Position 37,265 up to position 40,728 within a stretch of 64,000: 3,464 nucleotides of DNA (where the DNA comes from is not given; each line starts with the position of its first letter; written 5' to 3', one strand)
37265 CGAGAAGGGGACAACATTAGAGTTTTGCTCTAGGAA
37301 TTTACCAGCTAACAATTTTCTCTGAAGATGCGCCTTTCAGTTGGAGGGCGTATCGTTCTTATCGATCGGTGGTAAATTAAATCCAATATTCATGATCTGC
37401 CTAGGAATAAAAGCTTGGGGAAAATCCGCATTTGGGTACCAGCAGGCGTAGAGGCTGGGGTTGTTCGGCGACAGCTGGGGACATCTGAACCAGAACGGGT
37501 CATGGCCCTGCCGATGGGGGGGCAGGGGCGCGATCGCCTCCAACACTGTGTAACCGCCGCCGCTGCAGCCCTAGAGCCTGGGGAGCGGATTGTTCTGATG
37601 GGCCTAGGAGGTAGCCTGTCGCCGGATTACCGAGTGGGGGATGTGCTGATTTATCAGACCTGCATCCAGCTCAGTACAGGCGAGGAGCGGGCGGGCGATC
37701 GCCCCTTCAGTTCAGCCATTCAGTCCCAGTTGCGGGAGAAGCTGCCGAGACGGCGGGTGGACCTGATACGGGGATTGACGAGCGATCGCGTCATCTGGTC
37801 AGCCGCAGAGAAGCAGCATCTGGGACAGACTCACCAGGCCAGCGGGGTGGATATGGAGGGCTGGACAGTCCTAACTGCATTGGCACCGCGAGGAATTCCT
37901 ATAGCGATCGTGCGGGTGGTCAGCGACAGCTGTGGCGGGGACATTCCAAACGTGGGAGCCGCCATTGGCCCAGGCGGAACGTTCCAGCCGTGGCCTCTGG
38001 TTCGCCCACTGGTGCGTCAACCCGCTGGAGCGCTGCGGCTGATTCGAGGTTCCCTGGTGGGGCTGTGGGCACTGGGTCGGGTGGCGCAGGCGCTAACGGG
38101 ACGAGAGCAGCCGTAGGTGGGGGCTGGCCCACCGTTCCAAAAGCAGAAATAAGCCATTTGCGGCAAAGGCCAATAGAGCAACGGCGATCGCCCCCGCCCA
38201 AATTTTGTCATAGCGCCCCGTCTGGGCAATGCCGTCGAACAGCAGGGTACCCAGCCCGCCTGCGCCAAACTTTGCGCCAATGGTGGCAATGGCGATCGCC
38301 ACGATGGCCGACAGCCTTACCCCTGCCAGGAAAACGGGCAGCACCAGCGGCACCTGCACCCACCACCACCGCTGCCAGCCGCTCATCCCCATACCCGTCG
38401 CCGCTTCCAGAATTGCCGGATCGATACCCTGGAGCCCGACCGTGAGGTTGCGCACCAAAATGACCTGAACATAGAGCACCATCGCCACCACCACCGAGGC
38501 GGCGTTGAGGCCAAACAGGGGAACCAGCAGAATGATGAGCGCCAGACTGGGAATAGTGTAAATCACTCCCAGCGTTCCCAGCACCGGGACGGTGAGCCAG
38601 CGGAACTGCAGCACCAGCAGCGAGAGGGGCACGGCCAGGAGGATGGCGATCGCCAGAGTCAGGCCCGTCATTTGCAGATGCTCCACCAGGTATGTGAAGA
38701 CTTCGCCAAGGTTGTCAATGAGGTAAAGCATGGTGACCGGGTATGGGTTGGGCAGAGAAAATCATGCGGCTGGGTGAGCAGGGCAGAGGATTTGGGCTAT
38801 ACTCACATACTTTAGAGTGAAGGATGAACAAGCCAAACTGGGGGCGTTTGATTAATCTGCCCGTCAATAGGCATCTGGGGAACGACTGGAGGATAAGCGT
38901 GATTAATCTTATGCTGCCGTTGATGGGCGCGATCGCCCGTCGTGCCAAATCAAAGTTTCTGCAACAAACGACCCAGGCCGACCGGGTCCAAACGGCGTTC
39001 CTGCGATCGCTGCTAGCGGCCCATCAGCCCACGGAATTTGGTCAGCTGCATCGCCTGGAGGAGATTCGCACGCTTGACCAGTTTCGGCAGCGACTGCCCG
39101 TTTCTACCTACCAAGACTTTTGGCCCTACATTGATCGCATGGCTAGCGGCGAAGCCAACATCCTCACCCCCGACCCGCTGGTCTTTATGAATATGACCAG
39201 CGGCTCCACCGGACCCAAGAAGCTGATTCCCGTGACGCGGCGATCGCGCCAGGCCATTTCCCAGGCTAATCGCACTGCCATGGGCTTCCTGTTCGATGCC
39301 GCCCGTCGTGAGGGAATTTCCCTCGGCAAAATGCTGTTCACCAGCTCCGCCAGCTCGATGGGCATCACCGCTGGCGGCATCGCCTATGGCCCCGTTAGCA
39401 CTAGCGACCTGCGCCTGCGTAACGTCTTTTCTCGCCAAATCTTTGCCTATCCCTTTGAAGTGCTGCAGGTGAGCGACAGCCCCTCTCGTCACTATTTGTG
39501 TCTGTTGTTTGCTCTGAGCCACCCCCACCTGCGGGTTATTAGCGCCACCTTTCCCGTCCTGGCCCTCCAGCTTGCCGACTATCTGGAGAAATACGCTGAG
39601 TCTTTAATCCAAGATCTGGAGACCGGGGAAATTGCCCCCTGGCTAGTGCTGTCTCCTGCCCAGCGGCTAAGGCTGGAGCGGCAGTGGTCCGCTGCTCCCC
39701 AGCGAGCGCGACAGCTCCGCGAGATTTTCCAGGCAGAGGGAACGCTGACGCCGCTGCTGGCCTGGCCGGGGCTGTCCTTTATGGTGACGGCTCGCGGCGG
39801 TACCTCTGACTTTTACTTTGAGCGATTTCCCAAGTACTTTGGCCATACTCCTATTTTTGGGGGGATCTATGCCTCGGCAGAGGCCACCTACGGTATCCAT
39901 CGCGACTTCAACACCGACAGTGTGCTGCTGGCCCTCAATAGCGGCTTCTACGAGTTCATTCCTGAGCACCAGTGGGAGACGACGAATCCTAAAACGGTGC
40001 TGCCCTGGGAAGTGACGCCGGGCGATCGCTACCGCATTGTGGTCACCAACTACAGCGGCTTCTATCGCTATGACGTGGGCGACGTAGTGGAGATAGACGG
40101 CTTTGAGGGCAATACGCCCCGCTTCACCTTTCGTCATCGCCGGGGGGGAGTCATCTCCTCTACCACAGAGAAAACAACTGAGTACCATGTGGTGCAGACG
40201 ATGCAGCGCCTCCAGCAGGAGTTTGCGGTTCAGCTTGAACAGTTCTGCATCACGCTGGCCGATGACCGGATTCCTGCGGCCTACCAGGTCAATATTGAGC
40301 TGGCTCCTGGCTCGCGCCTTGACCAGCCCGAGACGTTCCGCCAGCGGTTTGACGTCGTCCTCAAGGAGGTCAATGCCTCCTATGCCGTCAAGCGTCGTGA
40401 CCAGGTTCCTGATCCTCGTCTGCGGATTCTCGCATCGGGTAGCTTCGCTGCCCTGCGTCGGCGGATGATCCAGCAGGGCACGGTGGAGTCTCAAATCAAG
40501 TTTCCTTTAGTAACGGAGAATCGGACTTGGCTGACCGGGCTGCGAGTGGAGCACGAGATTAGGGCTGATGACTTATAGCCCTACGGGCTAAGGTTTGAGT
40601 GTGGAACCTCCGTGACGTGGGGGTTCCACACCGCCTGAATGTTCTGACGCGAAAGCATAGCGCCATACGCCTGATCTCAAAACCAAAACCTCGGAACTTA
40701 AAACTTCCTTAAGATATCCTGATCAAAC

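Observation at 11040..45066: Seven copies of a ~95-bp multi-hairpin MITE/REP-like element scattered through 34 kb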

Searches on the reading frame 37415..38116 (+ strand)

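Call 67: search_protein_families(library=pfam, proteins=[window:37415-38116:+])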
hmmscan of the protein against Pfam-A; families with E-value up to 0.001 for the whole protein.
window:37415-38116:+ (233 aa): 1 family
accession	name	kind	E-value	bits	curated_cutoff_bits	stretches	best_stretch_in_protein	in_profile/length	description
PF01048.26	PNP_UDP_1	-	4.5e-14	52.9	25.1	1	27-177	41-204/233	Phosphorylase superfamily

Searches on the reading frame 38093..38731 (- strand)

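Call 67: search_protein_families(library=pfam, proteins=[window:38093-38731:-])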
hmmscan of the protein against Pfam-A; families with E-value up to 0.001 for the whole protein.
window:38093-38731:- (212 aa): 1 family
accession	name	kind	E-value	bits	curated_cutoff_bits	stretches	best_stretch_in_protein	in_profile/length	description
PF00528.27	BPD_transp_1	-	5.2e-15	56.1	26.4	1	29-201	5-181/184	Binding-protein-dependent transport system inner membrane component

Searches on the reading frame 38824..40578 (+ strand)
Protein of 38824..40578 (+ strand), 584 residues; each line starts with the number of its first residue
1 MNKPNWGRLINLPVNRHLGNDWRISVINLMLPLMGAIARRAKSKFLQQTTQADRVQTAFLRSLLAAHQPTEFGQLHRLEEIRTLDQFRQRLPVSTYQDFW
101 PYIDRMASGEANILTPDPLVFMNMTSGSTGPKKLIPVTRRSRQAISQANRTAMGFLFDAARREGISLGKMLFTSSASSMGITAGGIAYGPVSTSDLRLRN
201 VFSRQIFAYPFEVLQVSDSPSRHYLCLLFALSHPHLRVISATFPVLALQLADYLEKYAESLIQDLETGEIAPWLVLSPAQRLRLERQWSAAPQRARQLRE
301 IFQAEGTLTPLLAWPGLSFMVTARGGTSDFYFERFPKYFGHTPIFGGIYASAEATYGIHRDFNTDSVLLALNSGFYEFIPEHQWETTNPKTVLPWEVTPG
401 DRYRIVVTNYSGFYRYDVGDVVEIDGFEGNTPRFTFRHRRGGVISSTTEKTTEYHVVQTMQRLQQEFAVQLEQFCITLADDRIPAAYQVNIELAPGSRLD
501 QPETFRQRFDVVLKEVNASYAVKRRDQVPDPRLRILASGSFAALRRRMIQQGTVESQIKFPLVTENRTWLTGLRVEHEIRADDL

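Call 28: search_protein_families(library=pfam, proteins=[window:38824-40578:+])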
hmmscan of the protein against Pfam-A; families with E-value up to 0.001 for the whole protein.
window:38824-40578:+ (584 aa): 3 families
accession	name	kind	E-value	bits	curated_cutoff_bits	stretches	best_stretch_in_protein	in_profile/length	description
PF03321.19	GH3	-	4.3e-80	269.6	23.6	1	42-344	2-304/304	GH3 family N-terminal domain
PF23571.1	GH3_M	-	3.2e-25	88.4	23.6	1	368-439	2-75/75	GH3 family central domain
PF23572.1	GH3_C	-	4.9e-19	69.6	23.6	1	455-567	2-118/119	GH3 family C-terminal domain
